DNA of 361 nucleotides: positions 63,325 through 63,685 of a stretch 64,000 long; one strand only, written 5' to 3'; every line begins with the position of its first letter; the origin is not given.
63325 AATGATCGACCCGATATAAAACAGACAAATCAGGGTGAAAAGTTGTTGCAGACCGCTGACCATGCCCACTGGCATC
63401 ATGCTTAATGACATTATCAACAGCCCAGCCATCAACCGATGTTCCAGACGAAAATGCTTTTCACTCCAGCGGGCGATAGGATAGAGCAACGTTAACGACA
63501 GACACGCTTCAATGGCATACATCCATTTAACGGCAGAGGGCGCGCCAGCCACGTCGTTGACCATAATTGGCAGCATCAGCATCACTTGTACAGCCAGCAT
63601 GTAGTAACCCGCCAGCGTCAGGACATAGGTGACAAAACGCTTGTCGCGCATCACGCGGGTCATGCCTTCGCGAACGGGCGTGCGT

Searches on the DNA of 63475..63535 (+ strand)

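Call 32: search_dna_similar(query=window:63475-63535:+, collection=ecoli_genomes, mode=near, max_rows=8)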
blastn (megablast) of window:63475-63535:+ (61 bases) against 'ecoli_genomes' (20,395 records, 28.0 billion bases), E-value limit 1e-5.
Records with a match: 5407; places in all: 5407; records where one place covers at least 80% of the query: 5407.
Genomes with a match: 5407 of 5426; with a place that covers at least 80% of the query: 5407. Places per genome that has any: lowest 1, median 1, highest 1. On chromosomes: 5402 places; on plasmids: 5.
Best place of each record, by identity: >=99% 1066; 95-99% 4341.
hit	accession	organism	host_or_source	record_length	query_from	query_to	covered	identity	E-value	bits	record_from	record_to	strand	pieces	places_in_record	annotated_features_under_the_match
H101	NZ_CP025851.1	Escherichia coli strain 510016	Homo sapiens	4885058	1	61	100%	100.0%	5e-23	113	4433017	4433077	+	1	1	mdtH: multidrug efflux MFS transporter MdtH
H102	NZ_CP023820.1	Escherichia coli strain 7/2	Homo sapiens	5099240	1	61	100%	100.0%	5e-23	113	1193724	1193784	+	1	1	mdtH: multidrug efflux MFS transporter MdtH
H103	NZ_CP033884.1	Escherichia coli strain 50579417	Homo sapiens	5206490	1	61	100%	100.0%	5e-23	113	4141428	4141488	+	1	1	mdtH: multidrug efflux MFS transporter MdtH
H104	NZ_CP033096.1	Escherichia coli strain CP53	pig feces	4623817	1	61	100%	100.0%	5e-23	113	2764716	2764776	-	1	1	mdtH: multidrug efflux MFS transporter MdtH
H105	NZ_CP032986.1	Escherichia coli strain BE2-5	egret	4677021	1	61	100%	100.0%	5e-23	113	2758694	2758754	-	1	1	mdtH: multidrug efflux MFS transporter MdtH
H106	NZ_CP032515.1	Escherichia coli strain 118UI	Homo sapiens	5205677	1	61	100%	100.0%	5e-23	113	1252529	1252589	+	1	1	mdtH: multidrug efflux MFS transporter MdtH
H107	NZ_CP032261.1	Escherichia coli strain AR_0067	missing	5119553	1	61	100%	100.0%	5e-23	113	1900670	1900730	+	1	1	mdtH: multidrug efflux MFS transporter MdtH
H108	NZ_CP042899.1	Escherichia coli strain CFSAN061763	missing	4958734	1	61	100%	100.0%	5e-23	113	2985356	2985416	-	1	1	mdtH: multidrug efflux MFS transporter MdtH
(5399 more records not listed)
